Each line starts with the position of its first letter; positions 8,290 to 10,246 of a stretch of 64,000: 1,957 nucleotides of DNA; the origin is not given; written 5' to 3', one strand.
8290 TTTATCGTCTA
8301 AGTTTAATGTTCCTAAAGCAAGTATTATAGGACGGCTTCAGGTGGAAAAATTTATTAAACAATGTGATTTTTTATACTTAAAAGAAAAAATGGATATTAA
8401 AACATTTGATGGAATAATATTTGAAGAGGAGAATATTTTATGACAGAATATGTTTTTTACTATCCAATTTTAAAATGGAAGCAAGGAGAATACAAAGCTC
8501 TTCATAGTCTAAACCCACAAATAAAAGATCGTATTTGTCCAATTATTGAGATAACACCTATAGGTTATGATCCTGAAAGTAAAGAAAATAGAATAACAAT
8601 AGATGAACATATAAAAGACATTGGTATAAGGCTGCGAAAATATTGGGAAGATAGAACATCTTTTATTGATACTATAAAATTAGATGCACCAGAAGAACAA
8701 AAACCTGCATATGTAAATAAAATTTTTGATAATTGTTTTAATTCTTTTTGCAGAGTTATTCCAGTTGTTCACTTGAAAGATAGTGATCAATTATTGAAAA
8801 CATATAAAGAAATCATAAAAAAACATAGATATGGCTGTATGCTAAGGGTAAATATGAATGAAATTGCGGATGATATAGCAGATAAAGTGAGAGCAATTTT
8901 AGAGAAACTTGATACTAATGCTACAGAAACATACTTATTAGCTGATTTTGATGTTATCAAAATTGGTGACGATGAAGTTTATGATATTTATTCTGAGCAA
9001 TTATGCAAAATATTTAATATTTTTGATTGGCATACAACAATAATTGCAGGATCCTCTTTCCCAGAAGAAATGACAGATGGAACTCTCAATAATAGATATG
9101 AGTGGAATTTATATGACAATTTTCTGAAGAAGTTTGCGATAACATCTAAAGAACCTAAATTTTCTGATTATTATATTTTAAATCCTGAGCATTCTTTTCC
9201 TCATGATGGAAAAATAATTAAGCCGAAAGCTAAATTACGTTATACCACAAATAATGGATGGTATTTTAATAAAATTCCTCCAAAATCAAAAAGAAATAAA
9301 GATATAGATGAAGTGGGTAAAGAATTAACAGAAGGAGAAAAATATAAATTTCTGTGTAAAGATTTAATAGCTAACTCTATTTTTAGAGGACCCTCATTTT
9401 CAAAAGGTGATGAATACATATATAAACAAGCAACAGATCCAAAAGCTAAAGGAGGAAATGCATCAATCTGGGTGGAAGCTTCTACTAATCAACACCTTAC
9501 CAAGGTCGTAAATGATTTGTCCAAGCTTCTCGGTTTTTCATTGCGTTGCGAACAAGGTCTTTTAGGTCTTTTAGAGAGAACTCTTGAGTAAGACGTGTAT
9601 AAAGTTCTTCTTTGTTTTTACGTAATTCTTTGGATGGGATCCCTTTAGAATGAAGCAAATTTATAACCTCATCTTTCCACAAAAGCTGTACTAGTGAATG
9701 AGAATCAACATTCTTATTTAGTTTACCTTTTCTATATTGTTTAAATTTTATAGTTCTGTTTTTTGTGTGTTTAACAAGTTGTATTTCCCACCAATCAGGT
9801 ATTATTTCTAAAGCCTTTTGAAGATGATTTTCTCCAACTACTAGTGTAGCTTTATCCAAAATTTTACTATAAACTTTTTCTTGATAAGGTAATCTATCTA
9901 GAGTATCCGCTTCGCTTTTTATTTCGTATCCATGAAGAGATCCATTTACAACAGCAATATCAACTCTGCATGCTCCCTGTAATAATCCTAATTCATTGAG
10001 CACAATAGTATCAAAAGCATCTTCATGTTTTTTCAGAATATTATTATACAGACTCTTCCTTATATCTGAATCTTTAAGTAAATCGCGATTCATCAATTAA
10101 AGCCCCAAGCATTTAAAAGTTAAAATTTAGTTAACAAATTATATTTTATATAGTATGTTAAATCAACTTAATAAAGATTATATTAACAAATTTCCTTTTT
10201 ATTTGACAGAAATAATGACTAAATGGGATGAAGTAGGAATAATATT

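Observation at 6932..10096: HigB / HigA-ImmA fusion / Beta-protein-like / sce7726-like nuclease: candidate uncharacterised conflict (defence) system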

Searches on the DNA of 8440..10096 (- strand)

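Call 29: search_dna_similar(query=L001:5001-6636:+, collection=ecoli_genomes, mode=distant, max_rows=30, rows=spread)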
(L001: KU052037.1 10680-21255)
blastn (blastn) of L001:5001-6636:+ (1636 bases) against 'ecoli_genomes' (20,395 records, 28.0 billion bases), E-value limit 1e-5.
Records with a match: 93; places in all: 94; records where one place covers at least 80% of the query: 93.
Genomes with a match: 93 of 5426; with a place that covers at least 80% of the query: 93. Places per genome that has any: lowest 1, median 1, highest 2. On chromosomes: 94 places; on plasmids: 0.
Best place of each record, by identity: >=99% 92; 95-99% 1.
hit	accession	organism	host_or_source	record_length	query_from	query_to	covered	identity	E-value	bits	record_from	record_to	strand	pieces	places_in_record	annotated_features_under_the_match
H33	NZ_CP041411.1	Escherichia coli strain STEC719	goat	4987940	1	1636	100%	100.0%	0e+0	2951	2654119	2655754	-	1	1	beta family protein | sce7726 family protein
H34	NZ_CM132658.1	Escherichia coli strain mip270_05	manure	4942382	1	1636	100%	99.9%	0e+0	2942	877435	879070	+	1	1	beta family protein | sce7726 family protein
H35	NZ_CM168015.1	Escherichia coli strain PEC209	Sus scrofa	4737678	1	1636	100%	99.8%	0e+0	2952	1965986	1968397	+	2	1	IS1-like element IS1A family transposase | beta family protein (x2) | sce7726 family protein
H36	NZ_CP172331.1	Escherichia coli strain APEC-O117H42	Gallus gallus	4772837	1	1636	100%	99.8%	0e+0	2938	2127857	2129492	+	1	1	beta family protein | sce7726 family protein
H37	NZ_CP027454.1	Escherichia coli strain 2014C-4423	Homo sapiens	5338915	1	1636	100%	99.8%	0e+0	2933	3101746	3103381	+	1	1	beta family protein | sce7726 family protein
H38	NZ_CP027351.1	Escherichia coli strain 2014C-3655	missing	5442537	1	1636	100%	99.8%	0e+0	2933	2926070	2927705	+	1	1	beta family protein | sce7726 family protein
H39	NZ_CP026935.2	Escherichia coli strain CFS3292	Bos taurus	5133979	1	1636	100%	99.8%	0e+0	2933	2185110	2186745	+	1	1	beta family protein | sce7726 family protein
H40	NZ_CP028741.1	Escherichia coli strain A34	Genetta maculata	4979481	1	1636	100%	99.8%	0e+0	2933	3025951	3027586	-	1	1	beta family protein | sce7726 family protein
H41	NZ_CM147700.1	Escherichia coli strain 25-07233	Homo sapiens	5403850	1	1636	100%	99.8%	0e+0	2933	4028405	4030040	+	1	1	beta family protein | sce7726 family protein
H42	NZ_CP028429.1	Escherichia coli strain RM9131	Bos taurus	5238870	1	1636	100%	99.7%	0e+0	2929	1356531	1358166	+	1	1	beta family protein | sce7726 family protein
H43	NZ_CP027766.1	Escherichia coli strain 2013C-3342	Homo sapiens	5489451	1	1636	100%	99.7%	0e+0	2929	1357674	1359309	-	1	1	beta family protein | sce7726 family protein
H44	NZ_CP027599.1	Escherichia coli strain 97-3250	Homo sapiens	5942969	1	1636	100%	99.7%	0e+0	2929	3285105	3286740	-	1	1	beta family protein | sce7726 family protein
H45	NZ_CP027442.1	Escherichia coli strain 2013C-3252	Homo sapiens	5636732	1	1636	100%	99.7%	0e+0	2929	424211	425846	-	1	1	beta family protein | sce7726 family protein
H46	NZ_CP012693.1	Escherichia coli strain FORC_028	Homo sapiens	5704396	1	1636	100%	99.7%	0e+0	2929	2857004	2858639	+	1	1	beta family protein | sce7726 family protein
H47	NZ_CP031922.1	Escherichia coli O26:H11 strain FWSEC0001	Homo sapiens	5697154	1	1636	100%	99.7%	0e+0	2929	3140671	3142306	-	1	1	beta family protein | sce7726 family protein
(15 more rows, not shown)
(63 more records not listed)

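Call 104: search_dna_similar(query=L072:4510-7128:+, collection=ecoli_genomes, mode=distant, max_rows=8)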
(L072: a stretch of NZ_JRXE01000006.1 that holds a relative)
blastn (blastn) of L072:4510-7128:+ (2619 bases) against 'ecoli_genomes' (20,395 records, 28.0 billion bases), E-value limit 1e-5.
Records with a match: 7; places in all: 7; records where one place covers at least 80% of the query: 5.
Genomes with a match: 7 of 5426; with a place that covers at least 80% of the query: 5. Places per genome that has any: lowest 1, median 1, highest 1. On chromosomes: 7 places; on plasmids: 0.
Best place of each record, by identity: 60-80% 7.
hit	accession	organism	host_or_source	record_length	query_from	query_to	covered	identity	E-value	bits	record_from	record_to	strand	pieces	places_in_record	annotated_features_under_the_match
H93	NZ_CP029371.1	Escherichia coli strain C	cow's milk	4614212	61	2601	97%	67.1%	0e+0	722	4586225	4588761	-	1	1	ImmA/IrrE family metallo-endopeptidase | beta family protein | type II toxin-antitoxin system HigB family toxin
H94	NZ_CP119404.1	Escherichia coli strain MRE162 substr. UK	Human faeces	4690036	61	2601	97%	67.1%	0e+0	718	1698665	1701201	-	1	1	ImmA/IrrE family metallo-endopeptidase | beta family protein | type II toxin-antitoxin system HigB family toxin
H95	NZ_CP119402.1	Escherichia coli strain MRE162 substr. FRA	not provided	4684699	61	2601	97%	67.1%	0e+0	718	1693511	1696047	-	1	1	ImmA/IrrE family metallo-endopeptidase | beta family protein | type II toxin-antitoxin system HigB family toxin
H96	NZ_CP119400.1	Escherichia coli strain MRE162 substr. NOR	not provided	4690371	61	2601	97%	67.1%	0e+0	718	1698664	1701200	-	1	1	ImmA/IrrE family metallo-endopeptidase | beta family protein | type II toxin-antitoxin system HigB family toxin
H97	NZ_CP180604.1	Escherichia coli strain PS2Canimalfeces3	Cat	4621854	198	2579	91%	67.7%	0e+0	781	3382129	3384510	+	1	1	ImmA/IrrE family metallo-endopeptidase | beta family protein | type II toxin-antitoxin system HigB family toxin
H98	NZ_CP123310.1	Escherichia coli strain AREA_C483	Homo sapiens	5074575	951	1445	19%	66.2%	5e-22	116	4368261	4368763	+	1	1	ImmA/IrrE family metallo-endopeptidase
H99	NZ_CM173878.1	Escherichia coli strain 1218KP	Homo sapiens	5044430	951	1445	19%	66.2%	5e-22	116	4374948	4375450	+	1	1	ImmA/IrrE family metallo-endopeptidase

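Call 105: get_annotated_region(hit=H93, flank=3500)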
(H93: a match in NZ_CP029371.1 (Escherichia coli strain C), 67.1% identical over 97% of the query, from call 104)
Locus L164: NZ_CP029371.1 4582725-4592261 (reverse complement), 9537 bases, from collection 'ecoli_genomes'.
description: Escherichia coli strain C chromosome, complete genome
organism: Escherichia coli strain C (NCBI taxid 562)
replicon: chromosome; assembly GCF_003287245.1
host: -; source: cow's milk; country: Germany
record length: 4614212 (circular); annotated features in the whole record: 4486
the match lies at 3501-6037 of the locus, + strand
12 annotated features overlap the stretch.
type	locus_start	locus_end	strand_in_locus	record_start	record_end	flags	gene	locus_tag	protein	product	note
CDS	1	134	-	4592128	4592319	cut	-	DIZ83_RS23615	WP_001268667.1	hypothetical protein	-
CDS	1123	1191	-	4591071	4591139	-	-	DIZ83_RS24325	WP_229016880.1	hypothetical protein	-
CDS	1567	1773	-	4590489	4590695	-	-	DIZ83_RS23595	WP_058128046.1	hypothetical protein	-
CDS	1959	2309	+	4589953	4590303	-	-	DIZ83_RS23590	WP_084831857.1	hypothetical protein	-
CDS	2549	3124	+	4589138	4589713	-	-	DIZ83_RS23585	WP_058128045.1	recombinase family protein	-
CDS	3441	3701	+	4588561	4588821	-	-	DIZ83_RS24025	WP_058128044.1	type II toxin-antitoxin system HigB family toxin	-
CDS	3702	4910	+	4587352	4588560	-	-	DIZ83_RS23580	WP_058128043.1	ImmA/IrrE family metallo-endopeptidase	-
CDS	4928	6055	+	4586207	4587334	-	-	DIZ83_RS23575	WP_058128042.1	beta family protein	-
CDS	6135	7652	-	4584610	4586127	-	-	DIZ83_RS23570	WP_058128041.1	SIR2 family protein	-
CDS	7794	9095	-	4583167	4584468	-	-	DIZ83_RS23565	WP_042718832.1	tyrosine-type recombinase/integrase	-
riboswitch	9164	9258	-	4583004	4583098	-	-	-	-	riboswitch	TPP riboswitch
CDS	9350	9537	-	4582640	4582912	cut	rcnR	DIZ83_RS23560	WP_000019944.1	Ni(II)/Co(II)-binding transcriptional repressor RcnR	-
